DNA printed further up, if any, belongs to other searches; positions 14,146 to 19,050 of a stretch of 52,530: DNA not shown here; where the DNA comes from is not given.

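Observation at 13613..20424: Stripped-down type VIIb-like secretion locus: EssC and EsaB/YukD only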

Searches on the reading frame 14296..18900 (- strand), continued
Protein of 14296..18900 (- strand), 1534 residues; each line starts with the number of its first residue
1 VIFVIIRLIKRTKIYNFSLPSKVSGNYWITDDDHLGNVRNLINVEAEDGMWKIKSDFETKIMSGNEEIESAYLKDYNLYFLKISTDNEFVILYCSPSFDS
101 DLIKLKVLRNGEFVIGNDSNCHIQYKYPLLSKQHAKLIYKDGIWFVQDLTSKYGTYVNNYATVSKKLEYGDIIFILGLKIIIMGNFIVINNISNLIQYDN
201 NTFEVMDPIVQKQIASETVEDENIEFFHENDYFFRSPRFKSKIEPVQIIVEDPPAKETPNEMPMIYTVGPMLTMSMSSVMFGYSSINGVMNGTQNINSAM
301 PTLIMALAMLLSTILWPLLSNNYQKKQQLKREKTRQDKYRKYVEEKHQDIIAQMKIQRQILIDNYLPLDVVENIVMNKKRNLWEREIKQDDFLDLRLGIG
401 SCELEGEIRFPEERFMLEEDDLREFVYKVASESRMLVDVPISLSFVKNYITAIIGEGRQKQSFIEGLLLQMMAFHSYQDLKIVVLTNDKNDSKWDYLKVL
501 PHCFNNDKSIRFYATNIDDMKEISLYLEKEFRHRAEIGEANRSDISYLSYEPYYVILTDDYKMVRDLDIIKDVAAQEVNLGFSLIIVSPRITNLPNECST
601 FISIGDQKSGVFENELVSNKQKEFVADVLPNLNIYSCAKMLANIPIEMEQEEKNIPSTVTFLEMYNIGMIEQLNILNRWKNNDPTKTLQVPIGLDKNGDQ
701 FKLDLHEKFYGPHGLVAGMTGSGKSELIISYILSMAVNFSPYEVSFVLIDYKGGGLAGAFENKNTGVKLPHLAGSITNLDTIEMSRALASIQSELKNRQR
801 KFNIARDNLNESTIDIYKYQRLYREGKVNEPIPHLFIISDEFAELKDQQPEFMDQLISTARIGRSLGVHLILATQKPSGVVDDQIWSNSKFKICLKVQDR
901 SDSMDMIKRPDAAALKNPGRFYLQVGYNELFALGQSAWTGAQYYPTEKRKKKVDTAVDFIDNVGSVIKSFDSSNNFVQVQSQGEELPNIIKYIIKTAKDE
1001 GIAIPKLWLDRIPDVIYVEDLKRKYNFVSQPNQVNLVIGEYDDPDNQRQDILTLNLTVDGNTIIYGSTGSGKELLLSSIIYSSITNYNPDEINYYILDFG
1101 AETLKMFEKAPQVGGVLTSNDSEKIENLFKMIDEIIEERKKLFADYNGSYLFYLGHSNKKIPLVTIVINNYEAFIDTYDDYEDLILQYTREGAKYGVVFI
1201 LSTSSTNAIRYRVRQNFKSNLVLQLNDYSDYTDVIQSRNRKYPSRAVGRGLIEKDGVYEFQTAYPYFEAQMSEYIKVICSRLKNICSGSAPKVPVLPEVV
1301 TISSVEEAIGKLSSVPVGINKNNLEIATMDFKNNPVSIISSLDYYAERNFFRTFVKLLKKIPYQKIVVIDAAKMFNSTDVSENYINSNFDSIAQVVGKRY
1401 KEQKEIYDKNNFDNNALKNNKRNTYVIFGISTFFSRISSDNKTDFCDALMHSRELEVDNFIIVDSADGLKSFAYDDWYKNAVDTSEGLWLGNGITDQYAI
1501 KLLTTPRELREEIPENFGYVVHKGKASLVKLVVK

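Call 78: search_protein_families(library=pfam, proteins=[L010:1658-5350:+, L010:7860-9632:+, L010:5359-6033:+, L010:6026-6409:+, L010:7373-7843:+, L010:9637-9975:+, L014:9950-11260:+, L014:11325-13007:+, L017:15300-15656:+, L017:15673-15948:+], max_evalue=0.01)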
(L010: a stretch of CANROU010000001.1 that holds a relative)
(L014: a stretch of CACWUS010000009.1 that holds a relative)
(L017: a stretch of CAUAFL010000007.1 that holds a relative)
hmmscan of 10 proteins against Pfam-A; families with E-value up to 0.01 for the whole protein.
L010:1658-5350:+ (1230 aa): 0 families

L010:7860-9632:+ (590 aa): 1 family
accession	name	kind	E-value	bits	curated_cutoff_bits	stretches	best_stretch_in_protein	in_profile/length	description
PF02258.22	SLT_beta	-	0.0018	18.7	27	0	478-513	9-43/70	Shiga-like toxin beta subunit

L010:5359-6033:+ (224 aa): 0 families

L010:6026-6409:+ (127 aa): 1 family
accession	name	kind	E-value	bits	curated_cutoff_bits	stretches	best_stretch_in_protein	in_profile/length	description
PF13780.11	DUF4176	-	1.5e-27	95.9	25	1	8-82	1-74/74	Domain of unknown function (DUF4176)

L010:7373-7843:+ (156 aa): 8 families
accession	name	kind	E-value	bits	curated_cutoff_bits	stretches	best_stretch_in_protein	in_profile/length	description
PF01476.26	LysM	-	3.8e-17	62.4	20.9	1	113-156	1-43/43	LysM domain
PF06013.18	WXG100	-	2.7e-08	34.4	27.3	1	5-86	2-83/86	Proteins of 100 residues with WXG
PF25547.1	WXG100_2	-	1.9e-05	25.1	27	1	21-86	40-107/150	WXG100 like domain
PF10157.14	BORCS6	-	0.00033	21.2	35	0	15-81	19-84/101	BLOC-1-related complex sub-unit 6 C-terminal helix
PF23473.1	LysM3_LYK4_5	-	0.0008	19.9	29.3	1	112-146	4-38/48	LYK4/5 LysM3 domain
PF00570.28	HRDC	-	0.0029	18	23.8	1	91-151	5-62/68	HRDC domain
PF16999.10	V-ATPase_G_2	-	0.0044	18.1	28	1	77-138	25-82/104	Vacuolar (H+)-ATPase G subunit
PF05135.19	Phage_connect_1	-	0.0084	16.9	21.2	0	36-109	17-85/101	Phage gp6-like head-tail connector protein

L010:9637-9975:+ (112 aa): 1 family
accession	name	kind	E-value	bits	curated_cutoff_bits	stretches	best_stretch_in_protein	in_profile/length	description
PF13780.11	DUF4176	-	6.8e-29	100.2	25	1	4-76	1-74/74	Domain of unknown function (DUF4176)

L014:9950-11260:+ (436 aa): 0 families

L014:11325-13007:+ (560 aa): 5 families
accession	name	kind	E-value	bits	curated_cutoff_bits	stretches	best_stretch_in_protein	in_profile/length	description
PF17770.6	RNase_J_C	-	7.9e-25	88.2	23.8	1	457-558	1-102/102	Ribonuclease J C-terminal domain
PF22505.1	RNase_J_b_CASP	-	1.6e-12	47.7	27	1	229-349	1-124/126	Ribonuclease J, beta-CASP domain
PF12706.13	Lactamase_B_2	-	1.5e-07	31.6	27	1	69-174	28-147/200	Beta-lactamase superfamily domain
PF07521.17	RMMBL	-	0.0019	18.6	21.6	1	369-398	16-45/63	Zn-dependent metallo-hydrolase RNA specificity domain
PF00753.33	Lactamase_B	-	0.007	16.8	22.7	0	28-165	7-145/196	Metallo-beta-lactamase superfamily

L017:15300-15656:+ (118 aa): 0 families

L017:15673-15948:+ (91 aa): 1 family
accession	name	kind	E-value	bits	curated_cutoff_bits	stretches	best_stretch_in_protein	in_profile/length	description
PF10157.14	BORCS6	-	0.00084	19.9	35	1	11-80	11-80/101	BLOC-1-related complex sub-unit 6 C-terminal helix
